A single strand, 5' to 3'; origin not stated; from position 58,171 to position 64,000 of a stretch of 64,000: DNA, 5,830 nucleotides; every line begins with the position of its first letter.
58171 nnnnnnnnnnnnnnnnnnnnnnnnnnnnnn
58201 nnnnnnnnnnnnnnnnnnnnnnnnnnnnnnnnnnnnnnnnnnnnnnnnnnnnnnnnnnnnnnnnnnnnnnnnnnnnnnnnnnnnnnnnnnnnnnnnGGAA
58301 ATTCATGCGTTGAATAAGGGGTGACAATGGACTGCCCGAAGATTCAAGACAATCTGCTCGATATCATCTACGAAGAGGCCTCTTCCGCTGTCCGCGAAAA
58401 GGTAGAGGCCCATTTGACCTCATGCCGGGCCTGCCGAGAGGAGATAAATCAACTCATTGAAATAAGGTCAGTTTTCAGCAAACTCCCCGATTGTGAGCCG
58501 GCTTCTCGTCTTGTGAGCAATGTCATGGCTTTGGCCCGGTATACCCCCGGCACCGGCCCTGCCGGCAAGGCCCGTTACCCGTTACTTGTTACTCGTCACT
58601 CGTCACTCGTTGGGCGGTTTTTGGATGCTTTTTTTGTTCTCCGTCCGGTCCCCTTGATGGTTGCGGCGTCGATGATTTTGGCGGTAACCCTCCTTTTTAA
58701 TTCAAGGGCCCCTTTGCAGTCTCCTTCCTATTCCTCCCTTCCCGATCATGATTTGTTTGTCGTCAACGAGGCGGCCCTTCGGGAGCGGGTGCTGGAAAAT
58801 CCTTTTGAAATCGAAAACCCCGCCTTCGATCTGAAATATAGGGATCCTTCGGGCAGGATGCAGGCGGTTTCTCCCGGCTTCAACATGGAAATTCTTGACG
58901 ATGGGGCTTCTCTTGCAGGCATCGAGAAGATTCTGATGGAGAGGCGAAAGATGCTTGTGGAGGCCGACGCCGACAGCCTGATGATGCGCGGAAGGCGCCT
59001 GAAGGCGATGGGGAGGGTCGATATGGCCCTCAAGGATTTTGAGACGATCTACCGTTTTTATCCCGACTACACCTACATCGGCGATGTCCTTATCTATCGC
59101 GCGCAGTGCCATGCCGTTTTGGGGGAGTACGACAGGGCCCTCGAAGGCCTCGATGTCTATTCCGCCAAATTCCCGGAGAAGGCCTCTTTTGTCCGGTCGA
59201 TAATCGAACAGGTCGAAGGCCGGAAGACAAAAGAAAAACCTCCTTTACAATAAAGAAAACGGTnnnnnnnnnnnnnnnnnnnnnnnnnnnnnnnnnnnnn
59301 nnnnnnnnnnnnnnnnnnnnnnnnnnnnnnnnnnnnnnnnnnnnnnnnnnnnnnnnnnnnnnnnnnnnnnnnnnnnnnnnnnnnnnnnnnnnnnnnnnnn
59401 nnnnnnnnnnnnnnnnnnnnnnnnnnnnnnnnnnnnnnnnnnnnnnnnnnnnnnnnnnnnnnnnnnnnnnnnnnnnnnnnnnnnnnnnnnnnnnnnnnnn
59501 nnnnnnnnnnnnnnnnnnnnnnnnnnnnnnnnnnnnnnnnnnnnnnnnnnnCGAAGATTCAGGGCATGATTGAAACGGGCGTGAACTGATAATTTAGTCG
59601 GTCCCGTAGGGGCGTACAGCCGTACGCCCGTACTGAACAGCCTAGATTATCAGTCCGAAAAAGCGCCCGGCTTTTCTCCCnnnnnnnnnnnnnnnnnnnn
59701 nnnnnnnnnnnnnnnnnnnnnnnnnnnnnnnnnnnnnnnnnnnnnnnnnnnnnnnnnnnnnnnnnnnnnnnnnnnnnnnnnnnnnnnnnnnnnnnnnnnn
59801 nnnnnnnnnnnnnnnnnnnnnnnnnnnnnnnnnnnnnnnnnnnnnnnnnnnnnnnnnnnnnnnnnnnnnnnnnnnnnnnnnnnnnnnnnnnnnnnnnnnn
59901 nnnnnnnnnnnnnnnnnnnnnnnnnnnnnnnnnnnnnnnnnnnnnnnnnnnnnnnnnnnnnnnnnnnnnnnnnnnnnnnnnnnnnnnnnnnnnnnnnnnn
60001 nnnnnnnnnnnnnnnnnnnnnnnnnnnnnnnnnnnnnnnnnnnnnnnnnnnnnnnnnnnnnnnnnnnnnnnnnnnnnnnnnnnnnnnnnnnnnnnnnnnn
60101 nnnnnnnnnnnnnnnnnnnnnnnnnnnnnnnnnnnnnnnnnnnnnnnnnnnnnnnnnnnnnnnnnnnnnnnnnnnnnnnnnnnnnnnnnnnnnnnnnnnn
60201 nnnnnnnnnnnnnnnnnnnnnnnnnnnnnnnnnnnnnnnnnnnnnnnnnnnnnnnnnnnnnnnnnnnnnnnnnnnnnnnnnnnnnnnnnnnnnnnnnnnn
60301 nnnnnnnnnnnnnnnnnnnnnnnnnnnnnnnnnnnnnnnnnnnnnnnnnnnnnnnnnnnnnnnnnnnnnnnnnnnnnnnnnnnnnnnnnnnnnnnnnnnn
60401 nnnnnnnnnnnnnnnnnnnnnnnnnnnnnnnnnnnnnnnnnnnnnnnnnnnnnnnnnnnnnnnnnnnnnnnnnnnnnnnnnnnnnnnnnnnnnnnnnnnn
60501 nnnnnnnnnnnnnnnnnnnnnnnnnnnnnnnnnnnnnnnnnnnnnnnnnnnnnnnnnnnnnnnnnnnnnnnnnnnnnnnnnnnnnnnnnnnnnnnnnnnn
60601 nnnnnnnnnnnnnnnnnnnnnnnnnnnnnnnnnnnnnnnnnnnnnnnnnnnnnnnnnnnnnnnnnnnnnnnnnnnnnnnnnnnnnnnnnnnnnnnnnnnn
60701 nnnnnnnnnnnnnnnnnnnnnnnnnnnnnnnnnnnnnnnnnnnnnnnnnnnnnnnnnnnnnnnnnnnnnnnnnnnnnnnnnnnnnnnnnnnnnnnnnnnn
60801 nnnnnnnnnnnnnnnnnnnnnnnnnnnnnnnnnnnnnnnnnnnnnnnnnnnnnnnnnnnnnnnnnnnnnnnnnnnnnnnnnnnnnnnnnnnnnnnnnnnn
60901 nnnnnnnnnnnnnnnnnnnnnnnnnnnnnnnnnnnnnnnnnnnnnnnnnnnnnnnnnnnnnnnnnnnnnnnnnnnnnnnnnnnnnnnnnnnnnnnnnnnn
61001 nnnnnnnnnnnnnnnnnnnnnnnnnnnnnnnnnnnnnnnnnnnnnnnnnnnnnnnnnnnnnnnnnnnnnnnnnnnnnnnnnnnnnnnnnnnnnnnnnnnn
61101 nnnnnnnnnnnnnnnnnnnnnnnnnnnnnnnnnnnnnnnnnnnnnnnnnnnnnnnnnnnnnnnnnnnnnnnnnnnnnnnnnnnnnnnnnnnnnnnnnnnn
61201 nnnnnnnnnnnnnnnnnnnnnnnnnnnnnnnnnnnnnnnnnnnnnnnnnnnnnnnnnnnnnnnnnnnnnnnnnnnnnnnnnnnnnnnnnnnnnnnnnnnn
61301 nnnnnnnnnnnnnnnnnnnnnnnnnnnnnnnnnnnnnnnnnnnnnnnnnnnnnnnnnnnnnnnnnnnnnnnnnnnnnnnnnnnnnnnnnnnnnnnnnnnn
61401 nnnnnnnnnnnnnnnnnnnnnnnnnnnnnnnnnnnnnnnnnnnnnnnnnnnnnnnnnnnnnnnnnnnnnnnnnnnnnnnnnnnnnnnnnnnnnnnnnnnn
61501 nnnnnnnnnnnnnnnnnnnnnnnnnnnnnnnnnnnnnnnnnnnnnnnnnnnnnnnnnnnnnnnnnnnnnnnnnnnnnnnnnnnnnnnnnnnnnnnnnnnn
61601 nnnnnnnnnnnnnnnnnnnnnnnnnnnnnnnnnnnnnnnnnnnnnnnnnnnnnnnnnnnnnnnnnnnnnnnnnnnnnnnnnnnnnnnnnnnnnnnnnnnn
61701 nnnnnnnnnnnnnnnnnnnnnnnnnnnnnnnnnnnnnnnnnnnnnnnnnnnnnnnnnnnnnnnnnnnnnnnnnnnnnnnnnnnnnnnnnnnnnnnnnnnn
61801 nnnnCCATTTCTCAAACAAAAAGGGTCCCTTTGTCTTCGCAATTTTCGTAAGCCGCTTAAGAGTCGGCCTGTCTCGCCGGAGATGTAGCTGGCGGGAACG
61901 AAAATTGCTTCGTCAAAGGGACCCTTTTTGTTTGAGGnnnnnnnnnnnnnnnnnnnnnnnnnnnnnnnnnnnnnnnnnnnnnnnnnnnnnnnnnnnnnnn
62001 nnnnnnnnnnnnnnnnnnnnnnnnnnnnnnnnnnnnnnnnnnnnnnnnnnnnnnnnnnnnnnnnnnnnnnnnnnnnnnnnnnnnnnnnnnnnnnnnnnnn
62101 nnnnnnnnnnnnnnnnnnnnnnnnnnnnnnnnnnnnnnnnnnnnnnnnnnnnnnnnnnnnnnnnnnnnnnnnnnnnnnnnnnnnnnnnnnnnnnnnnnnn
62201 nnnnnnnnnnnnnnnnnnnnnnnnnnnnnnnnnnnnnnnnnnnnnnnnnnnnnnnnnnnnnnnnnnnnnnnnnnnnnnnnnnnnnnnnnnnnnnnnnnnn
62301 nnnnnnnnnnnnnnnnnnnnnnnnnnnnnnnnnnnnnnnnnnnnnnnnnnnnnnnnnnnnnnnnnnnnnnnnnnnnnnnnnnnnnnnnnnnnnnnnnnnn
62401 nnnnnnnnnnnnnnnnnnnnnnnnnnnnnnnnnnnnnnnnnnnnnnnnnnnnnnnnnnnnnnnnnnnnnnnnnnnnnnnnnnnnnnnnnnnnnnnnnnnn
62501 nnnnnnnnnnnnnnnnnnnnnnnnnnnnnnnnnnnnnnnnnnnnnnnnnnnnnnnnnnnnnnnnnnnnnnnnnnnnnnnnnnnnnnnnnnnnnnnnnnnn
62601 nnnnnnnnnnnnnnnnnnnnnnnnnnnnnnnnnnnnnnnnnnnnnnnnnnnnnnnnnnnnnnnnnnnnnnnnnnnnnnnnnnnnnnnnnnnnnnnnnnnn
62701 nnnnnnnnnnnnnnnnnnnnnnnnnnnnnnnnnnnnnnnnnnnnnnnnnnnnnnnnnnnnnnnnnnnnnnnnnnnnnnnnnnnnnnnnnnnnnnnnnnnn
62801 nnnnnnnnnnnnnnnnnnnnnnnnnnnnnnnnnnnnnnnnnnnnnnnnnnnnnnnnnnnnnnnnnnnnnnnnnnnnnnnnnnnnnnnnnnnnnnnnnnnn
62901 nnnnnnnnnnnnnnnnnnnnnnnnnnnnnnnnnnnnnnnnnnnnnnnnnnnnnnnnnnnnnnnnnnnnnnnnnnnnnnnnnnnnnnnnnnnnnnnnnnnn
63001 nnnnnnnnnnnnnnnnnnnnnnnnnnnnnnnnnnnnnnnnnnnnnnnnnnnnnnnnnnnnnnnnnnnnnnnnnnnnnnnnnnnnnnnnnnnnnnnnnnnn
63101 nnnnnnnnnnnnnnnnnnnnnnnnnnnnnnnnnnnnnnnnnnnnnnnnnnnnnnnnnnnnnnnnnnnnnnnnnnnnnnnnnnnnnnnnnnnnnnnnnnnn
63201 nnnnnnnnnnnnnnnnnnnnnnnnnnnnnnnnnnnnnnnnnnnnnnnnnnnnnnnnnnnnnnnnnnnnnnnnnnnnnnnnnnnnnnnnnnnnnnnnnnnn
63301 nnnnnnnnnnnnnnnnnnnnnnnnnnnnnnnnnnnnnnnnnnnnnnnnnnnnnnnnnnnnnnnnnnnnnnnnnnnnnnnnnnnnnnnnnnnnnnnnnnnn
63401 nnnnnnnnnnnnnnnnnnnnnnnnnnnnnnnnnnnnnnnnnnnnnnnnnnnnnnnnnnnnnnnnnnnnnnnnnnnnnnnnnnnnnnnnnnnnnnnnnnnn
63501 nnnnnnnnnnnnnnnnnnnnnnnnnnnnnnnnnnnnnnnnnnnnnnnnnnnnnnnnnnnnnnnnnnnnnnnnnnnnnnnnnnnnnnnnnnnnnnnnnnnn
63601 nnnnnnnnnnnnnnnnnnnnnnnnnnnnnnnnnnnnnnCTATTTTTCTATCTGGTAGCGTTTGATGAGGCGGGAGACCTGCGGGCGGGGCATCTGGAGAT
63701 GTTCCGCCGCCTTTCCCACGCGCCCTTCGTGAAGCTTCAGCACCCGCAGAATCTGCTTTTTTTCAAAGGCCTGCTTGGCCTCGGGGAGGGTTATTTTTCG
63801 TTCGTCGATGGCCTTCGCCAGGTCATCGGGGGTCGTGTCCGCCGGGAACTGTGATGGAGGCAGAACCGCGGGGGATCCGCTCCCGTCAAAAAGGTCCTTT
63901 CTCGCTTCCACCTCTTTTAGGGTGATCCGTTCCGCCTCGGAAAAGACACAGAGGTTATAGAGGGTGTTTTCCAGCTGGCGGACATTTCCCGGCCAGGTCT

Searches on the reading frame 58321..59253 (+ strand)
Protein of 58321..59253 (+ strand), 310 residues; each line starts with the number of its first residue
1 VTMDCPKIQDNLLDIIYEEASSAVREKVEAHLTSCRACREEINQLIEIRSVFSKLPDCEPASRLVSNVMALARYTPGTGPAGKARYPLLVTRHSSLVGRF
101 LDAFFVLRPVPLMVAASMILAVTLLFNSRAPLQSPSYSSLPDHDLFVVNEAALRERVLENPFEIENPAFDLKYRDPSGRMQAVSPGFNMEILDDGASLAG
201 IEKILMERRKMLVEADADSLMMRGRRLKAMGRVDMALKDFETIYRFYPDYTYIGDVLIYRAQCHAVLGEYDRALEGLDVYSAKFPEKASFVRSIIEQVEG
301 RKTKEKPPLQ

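Call 115: search_protein_families(library=pfam, proteins=[window:58321-59253:+], max_evalue=5)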
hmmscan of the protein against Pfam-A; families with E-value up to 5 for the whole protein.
window:58321-59253:+ (310 aa): 8 families
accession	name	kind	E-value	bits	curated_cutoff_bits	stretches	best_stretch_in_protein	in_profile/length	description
PF07719.23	TPR_2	-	2.2e-06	27.8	27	2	217-250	1-34/34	Tetratricopeptide repeat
PF13490.11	zf-HC2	-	0.00012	22.5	22.2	1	5-39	1-35/35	Putative zinc-finger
PF13428.12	TPR_14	-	0.00099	20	23.5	1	256-286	3-33/44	Tetratricopeptide repeat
PF00515.34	TPR_1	-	0.001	19.2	27.8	1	255-275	2-22/34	Tetratricopeptide repeat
PF13174.12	TPR_6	-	0.0027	18.7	26.3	1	255-286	1-32/33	Tetratricopeptide repeat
PF13432.12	TPR_16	-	0.014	16.3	32.7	1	222-278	2-55/65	Tetratricopeptide repeat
PF14559.12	TPR_19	-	0.026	15.3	25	1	229-286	3-57/68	Tetratricopeptide repeat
PF13371.12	TPR_9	-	0.13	12.7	35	0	260-287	35-62/73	Tetratricopeptide repeat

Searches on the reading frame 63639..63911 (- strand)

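Call 53: search_protein_families(library=pfam, proteins=[window:63639-63911:-], max_evalue=0.01)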
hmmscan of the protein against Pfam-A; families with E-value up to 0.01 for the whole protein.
window:63639-63911:- (90 aa): 5 families
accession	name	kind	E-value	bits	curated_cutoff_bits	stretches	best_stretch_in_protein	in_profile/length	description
PF02954.25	HTH_8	-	2.5e-07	30.8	22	1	49-86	5-42/42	Bacterial regulatory protein, Fis family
PF13384.12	HTH_23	-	0.00031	20.9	24.6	1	55-87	8-42/50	Homeodomain-like domain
PF13518.12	HTH_28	-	0.0012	19.3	25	1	54-88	5-38/52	Helix-turn-helix domain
PF00126.33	HTH_1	-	0.0037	17.6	26.6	1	62-85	13-36/60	Bacterial regulatory helix-turn-helix protein, lysR family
PF09339.16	HTH_IclR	-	0.0097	16.1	22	0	53-83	7-39/52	IclR helix-turn-helix domain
